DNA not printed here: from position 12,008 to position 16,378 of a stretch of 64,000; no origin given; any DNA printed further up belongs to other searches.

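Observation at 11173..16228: Two-gene nuclease-helicase-methylase-like module inserted between core genes: candidate undescribed restriction/defence system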

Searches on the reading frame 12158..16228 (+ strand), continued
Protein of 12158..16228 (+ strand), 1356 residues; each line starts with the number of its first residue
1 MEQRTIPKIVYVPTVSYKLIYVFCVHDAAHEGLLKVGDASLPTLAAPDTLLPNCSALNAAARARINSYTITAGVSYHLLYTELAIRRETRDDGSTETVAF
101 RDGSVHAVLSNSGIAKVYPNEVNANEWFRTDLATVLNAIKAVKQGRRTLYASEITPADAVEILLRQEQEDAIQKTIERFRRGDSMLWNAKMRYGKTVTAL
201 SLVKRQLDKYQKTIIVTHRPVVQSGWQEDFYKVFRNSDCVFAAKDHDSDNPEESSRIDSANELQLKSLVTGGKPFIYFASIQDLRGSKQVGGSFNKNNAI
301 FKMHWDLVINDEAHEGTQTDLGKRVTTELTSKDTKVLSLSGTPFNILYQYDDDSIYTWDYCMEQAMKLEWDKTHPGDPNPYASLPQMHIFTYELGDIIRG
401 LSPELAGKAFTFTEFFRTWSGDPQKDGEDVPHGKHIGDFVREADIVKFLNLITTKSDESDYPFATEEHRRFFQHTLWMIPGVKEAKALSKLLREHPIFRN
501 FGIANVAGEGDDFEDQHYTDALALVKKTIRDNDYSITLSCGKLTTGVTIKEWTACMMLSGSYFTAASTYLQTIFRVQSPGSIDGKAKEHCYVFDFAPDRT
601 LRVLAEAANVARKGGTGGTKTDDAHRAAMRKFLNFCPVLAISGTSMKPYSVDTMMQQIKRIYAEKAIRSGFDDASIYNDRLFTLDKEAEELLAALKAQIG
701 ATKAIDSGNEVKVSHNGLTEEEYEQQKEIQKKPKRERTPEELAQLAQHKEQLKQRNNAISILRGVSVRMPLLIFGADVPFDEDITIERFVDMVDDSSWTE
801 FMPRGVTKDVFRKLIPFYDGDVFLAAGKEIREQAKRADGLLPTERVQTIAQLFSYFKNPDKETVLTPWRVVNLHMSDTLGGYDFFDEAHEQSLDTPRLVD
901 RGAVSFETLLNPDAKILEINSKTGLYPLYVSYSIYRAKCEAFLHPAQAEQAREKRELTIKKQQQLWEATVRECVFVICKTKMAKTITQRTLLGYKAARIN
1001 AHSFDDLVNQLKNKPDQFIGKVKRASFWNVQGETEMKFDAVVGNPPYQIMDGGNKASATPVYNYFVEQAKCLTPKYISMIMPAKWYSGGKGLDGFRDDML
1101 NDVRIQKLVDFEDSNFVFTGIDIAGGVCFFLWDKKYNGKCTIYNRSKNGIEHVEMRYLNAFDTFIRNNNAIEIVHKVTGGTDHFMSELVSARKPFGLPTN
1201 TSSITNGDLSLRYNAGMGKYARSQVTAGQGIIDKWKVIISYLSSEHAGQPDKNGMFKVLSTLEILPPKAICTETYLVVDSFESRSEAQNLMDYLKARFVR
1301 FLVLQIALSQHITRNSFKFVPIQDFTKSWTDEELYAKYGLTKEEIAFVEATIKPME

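Call 83: get_annotated_region(hit=H30, flank=4000)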
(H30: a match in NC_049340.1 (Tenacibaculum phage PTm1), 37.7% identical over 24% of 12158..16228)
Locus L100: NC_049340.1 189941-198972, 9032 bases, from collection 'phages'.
description: Tenacibaculum phage PTm1 DNA, complete genome.
organism: Tenacibaculum phage PTm1 (NCBI taxid 2547425)
taxonomy: Viruses; Duplodnaviria; Heunggongvirae; Uroviricota; Caudoviricetes; Shirahamavirus; Shirahamavirus PTm1
host: Tenacibaculum maritimum; source: seawater; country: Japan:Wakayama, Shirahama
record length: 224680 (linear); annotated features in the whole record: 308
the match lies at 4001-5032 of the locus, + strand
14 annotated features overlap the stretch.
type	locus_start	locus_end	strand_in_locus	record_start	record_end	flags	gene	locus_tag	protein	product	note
CDS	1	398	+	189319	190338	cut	-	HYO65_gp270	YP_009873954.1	hypothetical protein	PTm1_ORF-270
CDS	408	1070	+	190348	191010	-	-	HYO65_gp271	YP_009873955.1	exonuclease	PTm1_ORF-271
CDS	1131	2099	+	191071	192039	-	-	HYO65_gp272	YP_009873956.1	clamp loader of DNA polymerase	PTm1_ORF-272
CDS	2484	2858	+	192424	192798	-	-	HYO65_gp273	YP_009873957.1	hypothetical protein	PTm1_ORF-273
CDS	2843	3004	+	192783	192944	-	-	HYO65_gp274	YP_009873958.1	hypothetical protein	PTm1_ORF-274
CDS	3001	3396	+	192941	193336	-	-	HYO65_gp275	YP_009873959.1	hypothetical protein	PTm1_ORF-275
CDS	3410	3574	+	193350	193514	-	-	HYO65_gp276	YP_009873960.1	hypothetical protein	PTm1_ORF-276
CDS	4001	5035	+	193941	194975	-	-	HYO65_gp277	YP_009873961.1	DNA methyltransferase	PTm1_ORF-277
CDS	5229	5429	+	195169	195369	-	-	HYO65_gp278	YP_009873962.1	helix-turn-helix transcriptional regulator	PTm1_ORF-278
CDS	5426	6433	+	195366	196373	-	-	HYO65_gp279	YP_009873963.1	restriction endonuclease subunit M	PTm1_ORF-279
CDS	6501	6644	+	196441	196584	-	-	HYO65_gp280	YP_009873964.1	hypothetical protein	PTm1_ORF-280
CDS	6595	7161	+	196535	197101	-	-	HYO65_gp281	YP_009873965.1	hypothetical protein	PTm1_ORF-281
CDS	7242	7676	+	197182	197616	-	-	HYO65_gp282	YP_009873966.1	hypothetical protein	PTm1_ORF-282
CDS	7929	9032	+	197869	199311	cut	-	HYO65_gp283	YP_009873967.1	RNase H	PTm1_ORF-283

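Call 84: fold_search(model_id=the predicted structure, library=pdb)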
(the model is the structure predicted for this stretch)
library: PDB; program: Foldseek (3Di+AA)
matches with E <= 10: 1571; with E <= 0.001: 471
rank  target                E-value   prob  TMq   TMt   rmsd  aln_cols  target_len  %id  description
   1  4xqk_A                3.6e-19  1.00  0.26  0.22  22.4      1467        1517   12  ATP-dependent Type ISP restriction-modification enzyme LlaBIII bound to DNA (released 2015-09-16)
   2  4xqk_B                4.9e-19  1.00  0.25  0.21  21.4      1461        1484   12  ATP-dependent Type ISP restriction-modification enzyme LlaBIII bound to DNA (released 2015-09-16)
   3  7lni_A                9.6e-15  1.00  0.28  0.56   8.6       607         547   14  SeMet CamA Adenine Methyltransferase Complexed to Cognate Substrate DNA (released 2021-05-19)
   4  7rfl_B                2.3e-14  1.00  0.27  0.54   8.4       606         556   14  CamA Adenine Methyltransferase Complexed to Cognate Substrate DNA and Inhibitor SGC0946 (released 2021-09-15)
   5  8cxs_A                2.6e-14  1.00  0.27  0.56   7.8       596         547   13  CamA Adenine Methyltransferase Complexed to Cognate Substrate DNA and Inhibitor MTA (released 2023-01-11)
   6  7rfm_A                2.8e-14  1.00  0.28  0.56   7.8       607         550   14  CamA Adenine Methyltransferase Complexed to Cognate Substrate DNA and Inhibitor EPZ004777 (released 2021-09-15)
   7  7rfm_B                2.8e-14  1.00  0.27  0.55   8.5       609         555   14  CamA Adenine Methyltransferase Complexed to Cognate Substrate DNA and Inhibitor EPZ004777 (released 2021-09-15)
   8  7rfl_A                4.4e-14  1.00  0.28  0.57   7.5       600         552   14  CamA Adenine Methyltransferase Complexed to Cognate Substrate DNA and Inhibitor SGC0946 (released 2021-09-15)
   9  8cxx_A                7.2e-14  1.00  0.27  0.56   7.8       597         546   14  CamA Adenine Methyltransferase Complexed to Cognate Substrate DNA and Compound 6 (released 2023-01-11)
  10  8fs2_A                7.5e-14  1.00  0.27  0.56   7.9       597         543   14  CamA Adenine Methyltransferase Complexed to Cognate Substrate DNA and Inhibitor 11b (YD907) (released 2023-05-10)
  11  7lnj_B                8.3e-14  1.00  0.26  0.53   7.5       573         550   14  CamA Adenine Methyltransferase Complexed to Cognate Substrate DNA (released 2021-05-19)
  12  7rfn_A                8.7e-14  1.00  0.27  0.56   8.0       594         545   13  CamA Adenine Methyltransferase Complexed to Cognate Substrate DNA and Inhibitor SGC8158 (released 2021-09-15)
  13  7rfk_A                1.1e-13  1.00  0.28  0.55   8.3       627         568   14  CamA Adenine Methyltransferase Complexed to Cognate Substrate DNA and Inhibitor Sinefungin (released 2021-09-15)
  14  8cy0_A                1.2e-13  1.00  0.27  0.56   7.9       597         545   14  CamA Adenine Methyltransferase Complexed to Cognate Substrate DNA and Inhibitor MC4756 (Compound 178) (released 2023-01-11)
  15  8cxw_A                1.3e-13  1.00  0.27  0.56   7.9       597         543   14  CamA Adenine Methyltransferase Complexed to Cognate Substrate DNA and Inhibitor piclidenoson (Compound 4) (released 2023-01-11)
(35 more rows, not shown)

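Call 86: get_annotated_region(hit=H28, flank=3000)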
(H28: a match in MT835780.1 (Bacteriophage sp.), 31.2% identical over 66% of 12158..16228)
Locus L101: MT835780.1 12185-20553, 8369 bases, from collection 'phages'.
description: UNVERIFIED: Bacteriophage sp. clone scaffold_675 genomic sequence.
organism: Bacteriophage sp. (NCBI taxid 38018)
taxonomy: Viruses
host: -; source: human fecal samples; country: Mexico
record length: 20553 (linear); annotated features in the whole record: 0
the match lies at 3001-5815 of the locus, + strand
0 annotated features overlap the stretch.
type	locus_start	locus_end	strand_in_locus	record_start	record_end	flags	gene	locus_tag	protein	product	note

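Call 87: get_annotated_region(hit=H32, flank=3000)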
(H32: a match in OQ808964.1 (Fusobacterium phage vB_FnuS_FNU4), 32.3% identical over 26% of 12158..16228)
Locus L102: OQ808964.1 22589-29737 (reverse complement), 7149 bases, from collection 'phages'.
description: Fusobacterium phage vB_FnuS_FNU4, complete genome.
organism: Fusobacterium phage vB_FnuS_FNU4 (NCBI taxid 3041488)
taxonomy: Viruses; Duplodnaviria; Heunggongvirae; Uroviricota; Caudoviricetes
host: Fusobacterium nucleatum; source: -; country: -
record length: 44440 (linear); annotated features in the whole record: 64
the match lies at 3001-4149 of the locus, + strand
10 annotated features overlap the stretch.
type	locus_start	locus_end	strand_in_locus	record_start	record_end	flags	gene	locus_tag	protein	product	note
CDS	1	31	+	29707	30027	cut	-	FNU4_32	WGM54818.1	putative PGDYG protein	-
CDS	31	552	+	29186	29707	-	-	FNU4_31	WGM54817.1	putative dUTP diphosphatase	-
CDS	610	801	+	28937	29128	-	-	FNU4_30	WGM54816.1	hypothetical protein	-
CDS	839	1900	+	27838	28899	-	-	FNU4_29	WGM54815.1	putative site-specific integrase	-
CDS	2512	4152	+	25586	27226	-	-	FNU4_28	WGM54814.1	putative restriction-modification methylase domain-containing protein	putative Eco57I restriction-modification methylase domain-containing protein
CDS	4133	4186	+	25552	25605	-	-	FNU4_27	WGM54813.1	putative AAA family ATPase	-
CDS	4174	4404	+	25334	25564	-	-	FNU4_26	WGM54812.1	hypothetical protein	-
CDS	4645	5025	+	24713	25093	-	-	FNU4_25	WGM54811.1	hypothetical protein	-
CDS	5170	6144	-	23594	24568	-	-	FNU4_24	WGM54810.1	putative dipeptide ABC transporter, ATP-binding protein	putative Dipeptide ABC transporter, ATP-binding protein DppF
CDS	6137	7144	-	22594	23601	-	-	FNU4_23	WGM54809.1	putative oligopeptide ABC transporter, ATP-binding protein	putative Oligopeptide ABC transporter, ATP-binding protein OppD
